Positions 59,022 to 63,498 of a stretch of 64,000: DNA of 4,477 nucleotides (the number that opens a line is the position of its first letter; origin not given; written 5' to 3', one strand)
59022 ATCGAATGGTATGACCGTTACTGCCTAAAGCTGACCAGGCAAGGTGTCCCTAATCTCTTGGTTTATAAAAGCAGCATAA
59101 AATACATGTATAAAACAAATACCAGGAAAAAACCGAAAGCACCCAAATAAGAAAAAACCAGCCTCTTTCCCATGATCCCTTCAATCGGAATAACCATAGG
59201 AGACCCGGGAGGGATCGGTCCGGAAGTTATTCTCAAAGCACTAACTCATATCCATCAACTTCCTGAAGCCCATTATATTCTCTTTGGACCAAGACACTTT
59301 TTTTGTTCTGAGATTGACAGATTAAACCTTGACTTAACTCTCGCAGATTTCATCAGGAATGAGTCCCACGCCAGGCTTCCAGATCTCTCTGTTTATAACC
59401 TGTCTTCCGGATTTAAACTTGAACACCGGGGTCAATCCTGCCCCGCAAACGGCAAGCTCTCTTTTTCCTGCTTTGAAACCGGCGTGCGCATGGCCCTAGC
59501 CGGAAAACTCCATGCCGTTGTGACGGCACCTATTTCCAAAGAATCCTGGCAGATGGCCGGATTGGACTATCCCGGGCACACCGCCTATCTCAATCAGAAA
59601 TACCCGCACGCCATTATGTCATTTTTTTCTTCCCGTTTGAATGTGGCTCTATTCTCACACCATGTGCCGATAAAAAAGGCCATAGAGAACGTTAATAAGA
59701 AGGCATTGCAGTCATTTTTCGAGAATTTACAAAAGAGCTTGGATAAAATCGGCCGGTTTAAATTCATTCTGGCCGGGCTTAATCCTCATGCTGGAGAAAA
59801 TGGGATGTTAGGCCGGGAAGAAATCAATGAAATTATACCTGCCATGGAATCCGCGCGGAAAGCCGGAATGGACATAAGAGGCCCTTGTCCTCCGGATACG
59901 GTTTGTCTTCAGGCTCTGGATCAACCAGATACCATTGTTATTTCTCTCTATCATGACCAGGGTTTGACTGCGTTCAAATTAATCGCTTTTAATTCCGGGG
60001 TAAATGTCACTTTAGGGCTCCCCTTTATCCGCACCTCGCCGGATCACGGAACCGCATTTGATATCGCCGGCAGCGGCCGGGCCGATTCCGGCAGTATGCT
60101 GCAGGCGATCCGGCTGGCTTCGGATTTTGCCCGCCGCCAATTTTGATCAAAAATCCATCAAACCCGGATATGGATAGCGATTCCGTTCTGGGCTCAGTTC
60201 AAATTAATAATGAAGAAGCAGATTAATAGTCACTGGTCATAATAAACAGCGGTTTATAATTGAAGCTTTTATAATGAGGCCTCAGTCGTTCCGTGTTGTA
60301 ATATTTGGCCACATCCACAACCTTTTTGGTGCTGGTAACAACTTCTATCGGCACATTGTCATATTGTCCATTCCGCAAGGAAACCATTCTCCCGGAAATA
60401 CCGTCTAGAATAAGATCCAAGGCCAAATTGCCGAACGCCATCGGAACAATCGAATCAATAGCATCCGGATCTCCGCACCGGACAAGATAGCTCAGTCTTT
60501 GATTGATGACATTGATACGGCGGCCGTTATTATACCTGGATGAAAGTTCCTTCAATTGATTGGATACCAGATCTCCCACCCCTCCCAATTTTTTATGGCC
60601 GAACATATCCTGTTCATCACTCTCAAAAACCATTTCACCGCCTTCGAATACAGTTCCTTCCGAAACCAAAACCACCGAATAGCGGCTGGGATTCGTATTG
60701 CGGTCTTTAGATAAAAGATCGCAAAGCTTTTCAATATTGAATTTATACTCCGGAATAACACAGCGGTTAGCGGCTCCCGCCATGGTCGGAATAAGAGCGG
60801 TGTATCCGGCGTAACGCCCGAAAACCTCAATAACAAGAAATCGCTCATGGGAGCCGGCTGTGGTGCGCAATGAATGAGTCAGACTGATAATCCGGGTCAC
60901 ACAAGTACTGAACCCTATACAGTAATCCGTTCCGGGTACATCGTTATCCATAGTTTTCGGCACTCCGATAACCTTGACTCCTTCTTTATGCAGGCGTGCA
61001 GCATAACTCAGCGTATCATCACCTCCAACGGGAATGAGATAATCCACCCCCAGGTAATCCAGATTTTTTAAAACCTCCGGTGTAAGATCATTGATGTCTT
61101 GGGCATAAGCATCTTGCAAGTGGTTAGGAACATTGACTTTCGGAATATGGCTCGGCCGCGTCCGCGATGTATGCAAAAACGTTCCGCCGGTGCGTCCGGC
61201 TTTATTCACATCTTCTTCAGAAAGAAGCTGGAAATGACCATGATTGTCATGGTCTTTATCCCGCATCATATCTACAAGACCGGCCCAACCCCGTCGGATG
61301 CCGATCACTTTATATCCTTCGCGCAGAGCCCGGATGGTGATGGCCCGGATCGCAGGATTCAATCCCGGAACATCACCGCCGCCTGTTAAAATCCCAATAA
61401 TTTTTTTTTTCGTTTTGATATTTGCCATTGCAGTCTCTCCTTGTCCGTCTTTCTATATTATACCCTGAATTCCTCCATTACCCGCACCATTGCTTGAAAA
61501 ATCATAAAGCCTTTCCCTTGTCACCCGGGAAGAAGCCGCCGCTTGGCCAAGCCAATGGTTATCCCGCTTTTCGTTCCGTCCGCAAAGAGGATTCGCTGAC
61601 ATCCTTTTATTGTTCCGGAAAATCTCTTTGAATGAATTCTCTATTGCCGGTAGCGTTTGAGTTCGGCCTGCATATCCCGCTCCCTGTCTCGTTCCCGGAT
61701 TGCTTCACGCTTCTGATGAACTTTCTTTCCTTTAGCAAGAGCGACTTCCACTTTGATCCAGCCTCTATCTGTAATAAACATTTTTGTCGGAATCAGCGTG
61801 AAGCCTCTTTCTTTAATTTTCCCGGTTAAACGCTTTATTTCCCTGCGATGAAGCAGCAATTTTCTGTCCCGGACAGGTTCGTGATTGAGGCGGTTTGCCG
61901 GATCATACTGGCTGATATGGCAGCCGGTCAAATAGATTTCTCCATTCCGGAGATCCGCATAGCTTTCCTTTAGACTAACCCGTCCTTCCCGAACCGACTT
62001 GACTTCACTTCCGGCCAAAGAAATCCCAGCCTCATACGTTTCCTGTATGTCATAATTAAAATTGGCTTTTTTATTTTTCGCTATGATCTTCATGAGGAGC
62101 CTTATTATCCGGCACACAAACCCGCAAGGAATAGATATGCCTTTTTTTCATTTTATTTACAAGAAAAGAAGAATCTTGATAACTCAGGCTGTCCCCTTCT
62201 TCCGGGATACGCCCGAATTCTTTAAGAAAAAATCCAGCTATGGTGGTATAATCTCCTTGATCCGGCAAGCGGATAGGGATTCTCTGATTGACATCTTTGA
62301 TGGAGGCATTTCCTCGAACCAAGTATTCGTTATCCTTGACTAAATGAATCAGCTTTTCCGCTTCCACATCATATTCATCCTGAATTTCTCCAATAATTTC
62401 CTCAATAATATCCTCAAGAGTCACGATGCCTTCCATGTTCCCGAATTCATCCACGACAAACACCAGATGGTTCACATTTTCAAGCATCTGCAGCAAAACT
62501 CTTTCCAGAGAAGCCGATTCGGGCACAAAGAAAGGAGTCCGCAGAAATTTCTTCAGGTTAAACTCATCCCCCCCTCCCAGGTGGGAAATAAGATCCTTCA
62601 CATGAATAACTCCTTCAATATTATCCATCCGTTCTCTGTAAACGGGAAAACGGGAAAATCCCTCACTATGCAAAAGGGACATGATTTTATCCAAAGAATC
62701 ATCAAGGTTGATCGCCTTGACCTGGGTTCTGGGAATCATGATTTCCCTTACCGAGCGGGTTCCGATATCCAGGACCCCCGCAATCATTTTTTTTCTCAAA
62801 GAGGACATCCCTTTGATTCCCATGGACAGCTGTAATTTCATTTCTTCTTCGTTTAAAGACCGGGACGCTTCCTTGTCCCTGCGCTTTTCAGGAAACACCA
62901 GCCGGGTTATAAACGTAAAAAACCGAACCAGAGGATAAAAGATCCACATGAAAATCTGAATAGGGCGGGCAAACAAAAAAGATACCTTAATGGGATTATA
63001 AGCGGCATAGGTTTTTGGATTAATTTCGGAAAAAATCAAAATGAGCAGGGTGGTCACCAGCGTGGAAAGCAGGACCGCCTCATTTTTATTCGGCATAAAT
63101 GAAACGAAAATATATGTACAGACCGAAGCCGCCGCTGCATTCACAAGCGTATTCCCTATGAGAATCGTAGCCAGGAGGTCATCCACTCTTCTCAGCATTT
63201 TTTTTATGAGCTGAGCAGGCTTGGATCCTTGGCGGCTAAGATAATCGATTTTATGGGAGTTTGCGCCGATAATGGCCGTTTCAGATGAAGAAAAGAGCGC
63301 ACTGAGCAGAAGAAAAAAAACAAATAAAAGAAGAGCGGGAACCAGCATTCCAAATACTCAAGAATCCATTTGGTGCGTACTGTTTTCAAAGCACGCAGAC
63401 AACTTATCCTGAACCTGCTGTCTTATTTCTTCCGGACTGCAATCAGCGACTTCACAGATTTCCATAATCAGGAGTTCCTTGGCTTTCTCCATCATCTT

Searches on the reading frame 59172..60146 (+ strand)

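Call 19: search_protein_families(library=pfam, proteins=[window:59172-60146:+], max_evalue=0.00001)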
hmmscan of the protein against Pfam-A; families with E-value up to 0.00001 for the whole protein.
window:59172-60146:+ (324 aa): 1 family
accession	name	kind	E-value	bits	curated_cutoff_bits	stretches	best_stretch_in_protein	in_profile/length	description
PF04166.17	PdxA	-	1.8e-87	293.8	27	1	34-316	4-286/286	Pyridoxal phosphate biosynthetic protein PdxA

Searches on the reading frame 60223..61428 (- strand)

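Call 19: search_protein_families(library=pfam, proteins=[window:60223-61428:-], max_evalue=0.00001)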
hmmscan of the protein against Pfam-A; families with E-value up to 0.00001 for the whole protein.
window:60223-61428:- (401 aa): 1 family
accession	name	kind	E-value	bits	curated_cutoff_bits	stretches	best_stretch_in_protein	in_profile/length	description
PF00365.25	PFK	-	1.7e-70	238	30.9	1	11-340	2-277/277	Phosphofructokinase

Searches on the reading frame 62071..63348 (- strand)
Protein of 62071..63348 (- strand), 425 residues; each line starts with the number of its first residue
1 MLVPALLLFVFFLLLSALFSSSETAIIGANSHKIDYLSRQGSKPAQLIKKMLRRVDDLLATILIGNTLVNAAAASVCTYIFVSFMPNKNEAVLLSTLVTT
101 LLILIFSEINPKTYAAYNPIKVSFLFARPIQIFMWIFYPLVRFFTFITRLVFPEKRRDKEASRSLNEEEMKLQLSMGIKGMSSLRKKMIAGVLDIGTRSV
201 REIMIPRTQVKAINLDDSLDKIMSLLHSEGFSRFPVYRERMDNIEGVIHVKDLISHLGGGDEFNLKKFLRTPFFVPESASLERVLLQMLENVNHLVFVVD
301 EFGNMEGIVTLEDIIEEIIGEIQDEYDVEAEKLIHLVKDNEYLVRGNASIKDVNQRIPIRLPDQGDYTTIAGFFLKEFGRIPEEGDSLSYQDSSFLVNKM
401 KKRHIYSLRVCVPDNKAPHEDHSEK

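Call 19: search_protein_families(library=pfam, proteins=[window:62071-63348:-], max_evalue=0.00001)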
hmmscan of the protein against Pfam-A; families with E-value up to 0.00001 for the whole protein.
window:62071-63348:- (425 aa): 3 families
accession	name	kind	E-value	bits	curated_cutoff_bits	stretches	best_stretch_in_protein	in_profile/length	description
PF01595.25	CNNM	-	5.8e-44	150.4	28.4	1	7-177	1-171/181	Cyclin M transmembrane N-terminal domain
PF03471.22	CorC_HlyC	-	9e-21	74.1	27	1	338-410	4-77/81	Transporter associated domain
PF00571.33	CBS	-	1.7e-19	70.4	24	2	271-319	7-56/57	CBS domain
